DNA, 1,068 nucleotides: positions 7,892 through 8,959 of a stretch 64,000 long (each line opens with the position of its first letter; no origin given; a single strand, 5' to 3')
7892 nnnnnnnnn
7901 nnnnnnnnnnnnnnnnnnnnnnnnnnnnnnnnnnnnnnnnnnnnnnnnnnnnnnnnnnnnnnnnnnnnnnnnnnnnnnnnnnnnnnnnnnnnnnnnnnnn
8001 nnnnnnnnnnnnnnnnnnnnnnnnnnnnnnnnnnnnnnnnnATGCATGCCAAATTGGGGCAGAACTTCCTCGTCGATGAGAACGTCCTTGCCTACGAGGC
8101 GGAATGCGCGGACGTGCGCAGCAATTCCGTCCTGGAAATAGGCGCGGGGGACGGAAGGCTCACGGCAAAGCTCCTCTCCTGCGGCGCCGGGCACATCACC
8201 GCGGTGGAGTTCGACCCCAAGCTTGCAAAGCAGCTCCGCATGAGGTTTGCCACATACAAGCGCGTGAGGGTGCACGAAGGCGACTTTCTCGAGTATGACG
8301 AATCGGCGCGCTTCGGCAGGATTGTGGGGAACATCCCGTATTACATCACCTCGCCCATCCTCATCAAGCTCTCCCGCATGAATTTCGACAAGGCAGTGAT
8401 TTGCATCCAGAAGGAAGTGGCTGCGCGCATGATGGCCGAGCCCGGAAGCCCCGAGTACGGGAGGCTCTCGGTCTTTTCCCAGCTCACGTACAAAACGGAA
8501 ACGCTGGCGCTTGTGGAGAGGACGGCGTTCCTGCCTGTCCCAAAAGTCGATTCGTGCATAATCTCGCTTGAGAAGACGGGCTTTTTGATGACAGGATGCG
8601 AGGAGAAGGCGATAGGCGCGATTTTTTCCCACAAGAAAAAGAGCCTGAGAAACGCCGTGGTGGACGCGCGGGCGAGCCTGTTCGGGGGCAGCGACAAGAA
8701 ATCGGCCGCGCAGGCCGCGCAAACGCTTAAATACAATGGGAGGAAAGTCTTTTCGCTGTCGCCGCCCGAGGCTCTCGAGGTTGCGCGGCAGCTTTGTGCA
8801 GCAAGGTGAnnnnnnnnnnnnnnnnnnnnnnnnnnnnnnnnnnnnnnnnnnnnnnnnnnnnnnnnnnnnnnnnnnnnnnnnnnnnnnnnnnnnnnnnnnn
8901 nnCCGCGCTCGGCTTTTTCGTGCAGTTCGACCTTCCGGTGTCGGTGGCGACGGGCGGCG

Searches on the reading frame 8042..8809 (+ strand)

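Call 9: search_protein_families(library=pfam, proteins=[window:8042-8809:+])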
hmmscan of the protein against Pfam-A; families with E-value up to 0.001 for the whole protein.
window:8042-8809:+ (255 aa): 5 families
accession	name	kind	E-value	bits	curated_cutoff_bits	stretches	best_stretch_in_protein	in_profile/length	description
PF00398.26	RrnaAD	-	2.5e-41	142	24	1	2-179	5-191/263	Ribosomal RNA adenine dimethylase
PF13649.12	Methyltransf_25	-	7.9e-08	33.3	27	1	30-95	1-69/97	Methyltransferase domain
PF08242.18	Methyltransf_12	-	1.5e-05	26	30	1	31-90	1-61/98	Methyltransferase domain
PF05401.17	NodS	-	0.00014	22.2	24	1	25-104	42-121/201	Nodulation protein S (NodS)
PF08241.18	Methyltransf_11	-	0.00097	20.2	21.2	0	31-84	1-53/95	Methyltransferase domain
